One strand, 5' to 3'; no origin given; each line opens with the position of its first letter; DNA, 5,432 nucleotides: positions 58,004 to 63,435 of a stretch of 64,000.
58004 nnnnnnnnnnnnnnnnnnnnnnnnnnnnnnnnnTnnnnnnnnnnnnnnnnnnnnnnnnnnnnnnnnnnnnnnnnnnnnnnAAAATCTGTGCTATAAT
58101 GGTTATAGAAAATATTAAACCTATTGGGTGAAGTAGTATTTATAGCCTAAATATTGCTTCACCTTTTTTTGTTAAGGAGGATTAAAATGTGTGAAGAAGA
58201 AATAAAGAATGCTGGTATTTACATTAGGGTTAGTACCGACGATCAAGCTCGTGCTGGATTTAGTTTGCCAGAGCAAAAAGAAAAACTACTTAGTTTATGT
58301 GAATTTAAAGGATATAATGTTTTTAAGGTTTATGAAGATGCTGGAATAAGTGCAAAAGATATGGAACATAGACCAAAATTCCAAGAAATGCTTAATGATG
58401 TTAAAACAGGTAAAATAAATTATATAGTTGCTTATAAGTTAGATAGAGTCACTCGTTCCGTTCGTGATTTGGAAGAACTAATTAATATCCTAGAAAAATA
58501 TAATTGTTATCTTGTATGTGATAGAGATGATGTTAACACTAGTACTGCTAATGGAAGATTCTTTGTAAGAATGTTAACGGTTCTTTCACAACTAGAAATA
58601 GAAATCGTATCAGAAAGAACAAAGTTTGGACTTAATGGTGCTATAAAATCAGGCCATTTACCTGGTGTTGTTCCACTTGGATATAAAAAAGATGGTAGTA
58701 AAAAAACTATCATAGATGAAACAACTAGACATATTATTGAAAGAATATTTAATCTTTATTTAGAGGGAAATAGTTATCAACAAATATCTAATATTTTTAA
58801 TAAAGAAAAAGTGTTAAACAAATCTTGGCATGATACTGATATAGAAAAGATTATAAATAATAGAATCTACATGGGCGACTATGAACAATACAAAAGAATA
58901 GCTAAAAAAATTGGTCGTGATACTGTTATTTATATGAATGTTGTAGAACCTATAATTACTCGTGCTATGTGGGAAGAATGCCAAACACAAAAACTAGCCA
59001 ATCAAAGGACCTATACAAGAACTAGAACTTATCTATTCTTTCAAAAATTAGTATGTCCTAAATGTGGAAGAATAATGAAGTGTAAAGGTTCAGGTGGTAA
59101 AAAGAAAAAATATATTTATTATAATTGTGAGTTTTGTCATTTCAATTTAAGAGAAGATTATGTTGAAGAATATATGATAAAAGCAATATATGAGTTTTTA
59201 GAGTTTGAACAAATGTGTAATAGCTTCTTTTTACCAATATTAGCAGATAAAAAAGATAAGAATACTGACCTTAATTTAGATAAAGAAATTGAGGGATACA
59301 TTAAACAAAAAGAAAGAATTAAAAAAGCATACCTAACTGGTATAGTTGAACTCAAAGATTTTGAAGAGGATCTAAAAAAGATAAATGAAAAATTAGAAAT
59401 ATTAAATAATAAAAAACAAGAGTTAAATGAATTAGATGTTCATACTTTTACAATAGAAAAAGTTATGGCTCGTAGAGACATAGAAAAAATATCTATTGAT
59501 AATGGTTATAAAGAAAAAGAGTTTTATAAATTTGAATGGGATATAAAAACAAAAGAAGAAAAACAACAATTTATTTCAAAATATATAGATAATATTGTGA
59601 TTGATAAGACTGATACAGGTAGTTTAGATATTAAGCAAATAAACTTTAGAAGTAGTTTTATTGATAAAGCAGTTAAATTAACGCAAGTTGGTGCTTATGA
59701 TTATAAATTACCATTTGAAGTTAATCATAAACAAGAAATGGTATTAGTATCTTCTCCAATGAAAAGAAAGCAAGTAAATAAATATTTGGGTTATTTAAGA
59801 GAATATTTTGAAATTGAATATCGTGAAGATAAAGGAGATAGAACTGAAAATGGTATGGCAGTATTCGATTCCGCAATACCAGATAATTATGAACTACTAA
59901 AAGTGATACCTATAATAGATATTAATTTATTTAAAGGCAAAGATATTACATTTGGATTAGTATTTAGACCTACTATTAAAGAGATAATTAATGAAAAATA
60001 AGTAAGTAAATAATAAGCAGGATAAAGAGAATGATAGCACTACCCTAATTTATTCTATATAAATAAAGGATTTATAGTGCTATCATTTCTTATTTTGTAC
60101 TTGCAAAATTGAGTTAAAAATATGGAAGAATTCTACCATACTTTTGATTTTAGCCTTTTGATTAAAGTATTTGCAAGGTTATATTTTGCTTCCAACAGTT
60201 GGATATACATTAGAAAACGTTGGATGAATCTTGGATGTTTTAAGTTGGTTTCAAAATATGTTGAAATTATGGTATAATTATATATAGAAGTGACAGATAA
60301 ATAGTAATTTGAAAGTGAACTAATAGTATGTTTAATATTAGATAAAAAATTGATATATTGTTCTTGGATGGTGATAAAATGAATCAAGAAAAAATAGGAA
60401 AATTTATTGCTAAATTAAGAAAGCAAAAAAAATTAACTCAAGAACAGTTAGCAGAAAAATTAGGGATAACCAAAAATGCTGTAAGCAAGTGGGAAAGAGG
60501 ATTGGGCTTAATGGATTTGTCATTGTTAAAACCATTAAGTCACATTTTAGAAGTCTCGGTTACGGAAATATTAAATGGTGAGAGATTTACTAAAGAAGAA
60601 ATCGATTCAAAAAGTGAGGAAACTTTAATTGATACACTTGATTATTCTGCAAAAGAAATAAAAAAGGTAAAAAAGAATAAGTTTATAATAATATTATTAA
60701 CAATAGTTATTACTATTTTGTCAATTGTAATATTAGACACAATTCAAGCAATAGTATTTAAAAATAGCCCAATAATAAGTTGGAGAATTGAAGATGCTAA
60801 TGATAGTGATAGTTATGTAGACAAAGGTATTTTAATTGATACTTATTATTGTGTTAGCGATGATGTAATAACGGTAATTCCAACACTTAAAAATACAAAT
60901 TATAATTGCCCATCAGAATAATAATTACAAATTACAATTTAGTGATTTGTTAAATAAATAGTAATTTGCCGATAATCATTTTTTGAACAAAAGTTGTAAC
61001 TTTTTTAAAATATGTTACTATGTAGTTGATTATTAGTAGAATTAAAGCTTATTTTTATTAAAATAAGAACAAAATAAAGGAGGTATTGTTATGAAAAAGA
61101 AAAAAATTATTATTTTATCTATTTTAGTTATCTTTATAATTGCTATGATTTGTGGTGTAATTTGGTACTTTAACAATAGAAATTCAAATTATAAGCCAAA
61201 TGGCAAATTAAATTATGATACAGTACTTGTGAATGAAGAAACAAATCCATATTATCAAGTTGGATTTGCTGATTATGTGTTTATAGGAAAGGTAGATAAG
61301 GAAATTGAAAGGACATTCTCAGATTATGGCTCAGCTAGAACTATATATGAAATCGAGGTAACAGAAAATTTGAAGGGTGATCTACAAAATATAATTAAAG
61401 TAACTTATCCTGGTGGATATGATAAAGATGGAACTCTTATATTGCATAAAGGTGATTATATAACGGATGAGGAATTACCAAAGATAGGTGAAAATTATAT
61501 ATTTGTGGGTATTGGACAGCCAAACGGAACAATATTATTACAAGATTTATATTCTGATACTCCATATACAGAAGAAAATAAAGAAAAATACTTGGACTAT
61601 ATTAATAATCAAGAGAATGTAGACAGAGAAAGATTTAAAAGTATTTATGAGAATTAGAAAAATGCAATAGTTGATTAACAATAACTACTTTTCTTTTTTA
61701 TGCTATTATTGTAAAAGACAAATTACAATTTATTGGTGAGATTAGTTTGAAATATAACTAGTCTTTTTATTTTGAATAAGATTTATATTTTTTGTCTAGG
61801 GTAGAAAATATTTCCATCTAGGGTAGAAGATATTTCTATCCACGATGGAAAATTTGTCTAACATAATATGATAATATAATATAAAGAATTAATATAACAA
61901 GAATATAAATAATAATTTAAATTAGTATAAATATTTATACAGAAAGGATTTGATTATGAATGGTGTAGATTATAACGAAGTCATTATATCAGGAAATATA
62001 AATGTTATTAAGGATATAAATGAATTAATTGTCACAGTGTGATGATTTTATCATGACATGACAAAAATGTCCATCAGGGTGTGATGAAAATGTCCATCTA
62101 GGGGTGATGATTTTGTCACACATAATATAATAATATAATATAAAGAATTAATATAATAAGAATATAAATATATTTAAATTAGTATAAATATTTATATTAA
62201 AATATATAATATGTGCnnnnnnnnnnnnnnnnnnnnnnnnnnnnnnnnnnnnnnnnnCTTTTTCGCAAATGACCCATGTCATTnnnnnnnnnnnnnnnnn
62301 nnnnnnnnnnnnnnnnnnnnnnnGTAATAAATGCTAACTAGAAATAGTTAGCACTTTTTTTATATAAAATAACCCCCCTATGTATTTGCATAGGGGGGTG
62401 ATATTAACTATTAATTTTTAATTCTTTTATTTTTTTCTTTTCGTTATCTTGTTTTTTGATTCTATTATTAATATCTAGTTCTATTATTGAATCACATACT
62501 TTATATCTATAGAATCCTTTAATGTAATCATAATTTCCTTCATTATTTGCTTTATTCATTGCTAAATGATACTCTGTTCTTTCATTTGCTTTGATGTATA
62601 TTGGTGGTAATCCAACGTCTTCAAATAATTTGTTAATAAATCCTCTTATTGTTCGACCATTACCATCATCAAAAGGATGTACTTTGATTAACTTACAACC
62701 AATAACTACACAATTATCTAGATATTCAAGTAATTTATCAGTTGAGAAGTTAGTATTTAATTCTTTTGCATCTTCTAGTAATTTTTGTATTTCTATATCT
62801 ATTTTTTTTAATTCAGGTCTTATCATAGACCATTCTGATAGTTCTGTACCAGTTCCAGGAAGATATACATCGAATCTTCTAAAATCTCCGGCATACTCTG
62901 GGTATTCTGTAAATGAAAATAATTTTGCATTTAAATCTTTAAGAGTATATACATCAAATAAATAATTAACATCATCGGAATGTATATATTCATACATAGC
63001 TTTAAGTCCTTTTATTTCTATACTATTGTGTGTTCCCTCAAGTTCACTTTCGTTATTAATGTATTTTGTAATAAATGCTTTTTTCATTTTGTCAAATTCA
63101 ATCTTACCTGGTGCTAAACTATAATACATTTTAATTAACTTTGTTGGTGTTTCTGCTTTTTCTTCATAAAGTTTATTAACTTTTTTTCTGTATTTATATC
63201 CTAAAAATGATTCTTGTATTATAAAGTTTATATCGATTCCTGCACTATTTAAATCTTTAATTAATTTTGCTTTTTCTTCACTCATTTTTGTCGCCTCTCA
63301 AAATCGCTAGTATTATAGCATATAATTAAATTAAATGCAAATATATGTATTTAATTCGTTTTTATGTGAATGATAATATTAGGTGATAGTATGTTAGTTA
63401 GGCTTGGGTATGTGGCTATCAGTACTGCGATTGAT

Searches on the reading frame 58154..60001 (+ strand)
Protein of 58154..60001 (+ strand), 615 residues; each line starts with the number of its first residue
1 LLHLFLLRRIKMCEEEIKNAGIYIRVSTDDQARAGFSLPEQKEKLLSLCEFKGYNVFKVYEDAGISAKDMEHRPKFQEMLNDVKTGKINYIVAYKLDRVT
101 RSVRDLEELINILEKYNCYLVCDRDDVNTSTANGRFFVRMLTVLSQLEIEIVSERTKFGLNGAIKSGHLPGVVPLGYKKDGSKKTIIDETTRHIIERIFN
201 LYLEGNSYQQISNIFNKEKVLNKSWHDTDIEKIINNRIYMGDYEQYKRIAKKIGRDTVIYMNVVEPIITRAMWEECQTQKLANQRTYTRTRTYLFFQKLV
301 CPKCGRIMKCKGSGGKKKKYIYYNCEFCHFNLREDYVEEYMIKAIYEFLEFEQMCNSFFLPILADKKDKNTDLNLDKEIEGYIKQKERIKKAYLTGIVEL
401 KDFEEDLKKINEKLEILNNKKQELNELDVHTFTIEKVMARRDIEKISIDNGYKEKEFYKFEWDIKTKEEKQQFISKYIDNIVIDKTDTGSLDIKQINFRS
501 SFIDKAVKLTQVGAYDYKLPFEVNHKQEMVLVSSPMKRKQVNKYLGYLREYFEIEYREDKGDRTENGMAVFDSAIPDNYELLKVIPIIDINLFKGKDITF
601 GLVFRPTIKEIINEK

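Call 60: search_protein_families(library=pfam, proteins=[window:58154-60001:+])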
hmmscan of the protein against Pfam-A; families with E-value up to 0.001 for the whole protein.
window:58154-60001:+ (615 aa): 2 families
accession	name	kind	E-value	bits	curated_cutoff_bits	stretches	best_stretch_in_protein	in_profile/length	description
PF00239.26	Resolvase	-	5.4e-35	121.1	23.3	1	22-168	3-144/145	Resolvase, N terminal domain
PF07508.19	Recombinase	-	1.7e-16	60.8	21.1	1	191-279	3-98/102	Recombinase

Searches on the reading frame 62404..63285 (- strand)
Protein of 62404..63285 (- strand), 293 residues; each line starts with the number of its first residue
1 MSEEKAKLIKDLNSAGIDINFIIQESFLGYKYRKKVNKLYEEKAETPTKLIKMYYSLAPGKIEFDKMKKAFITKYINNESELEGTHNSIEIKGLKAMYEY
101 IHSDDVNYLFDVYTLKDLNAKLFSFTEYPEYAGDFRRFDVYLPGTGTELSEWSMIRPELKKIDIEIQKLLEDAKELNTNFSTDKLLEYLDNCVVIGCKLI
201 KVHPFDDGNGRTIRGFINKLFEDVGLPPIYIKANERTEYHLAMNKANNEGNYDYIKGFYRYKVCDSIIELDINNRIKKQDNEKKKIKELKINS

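Call 28: find_encoding_contigs(protein=window:62404-63285:-, flank=10000, max_places=4)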
Protein window:62404-63285:- (293 aa): 24 contigs read that carry it; 4 places shown.
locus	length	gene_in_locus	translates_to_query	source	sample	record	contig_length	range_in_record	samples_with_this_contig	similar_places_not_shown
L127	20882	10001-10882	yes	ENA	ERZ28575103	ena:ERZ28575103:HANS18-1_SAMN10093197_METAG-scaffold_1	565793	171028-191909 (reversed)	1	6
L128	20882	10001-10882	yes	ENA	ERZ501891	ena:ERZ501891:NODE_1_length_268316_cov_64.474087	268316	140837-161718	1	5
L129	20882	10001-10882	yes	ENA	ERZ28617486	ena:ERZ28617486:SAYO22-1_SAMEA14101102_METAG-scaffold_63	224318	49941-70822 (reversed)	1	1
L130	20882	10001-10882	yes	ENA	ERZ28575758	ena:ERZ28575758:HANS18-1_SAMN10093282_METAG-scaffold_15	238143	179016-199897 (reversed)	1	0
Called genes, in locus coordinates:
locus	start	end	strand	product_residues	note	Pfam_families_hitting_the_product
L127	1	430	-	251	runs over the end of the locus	PF00753:Lactamase_B, PF23023:Anti-Pycsar_Apyc1, PF13483:Lactamase_B_3 (weak), PF16661:Lactamase_B_6, PF12706:Lactamase_B_2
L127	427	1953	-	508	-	PF01476:LysM, PF07501:G5, PF01551:Peptidase_M23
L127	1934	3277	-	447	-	PF00772:DnaB, PF03796:DnaB_C, PF13481:AAA_25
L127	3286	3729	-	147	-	PF01281:Ribosomal_L9_N, PF03948:Ribosomal_L9_C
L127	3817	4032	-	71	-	PF01084:Ribosomal_S18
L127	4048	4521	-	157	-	PF00436:SSB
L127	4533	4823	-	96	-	PF01250:Ribosomal_S6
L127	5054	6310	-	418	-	PF09587:PGA_cap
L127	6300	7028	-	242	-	-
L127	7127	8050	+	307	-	-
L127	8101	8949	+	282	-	PF03773:ArsP_1 (weak), PF11449:ArsP_2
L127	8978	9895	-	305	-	PF03851:UvdE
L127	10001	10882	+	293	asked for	PF02661:Fic (weak)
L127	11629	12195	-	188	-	-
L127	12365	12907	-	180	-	PF13560:HTH_31, PF13744:HTH_37 (faint), PF01381:HTH_3, PF12844:HTH_19, PF13443:HTH_26 (weak)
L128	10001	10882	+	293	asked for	PF02661:Fic (weak)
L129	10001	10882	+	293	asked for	PF02661:Fic (weak)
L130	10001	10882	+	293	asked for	PF02661:Fic (weak)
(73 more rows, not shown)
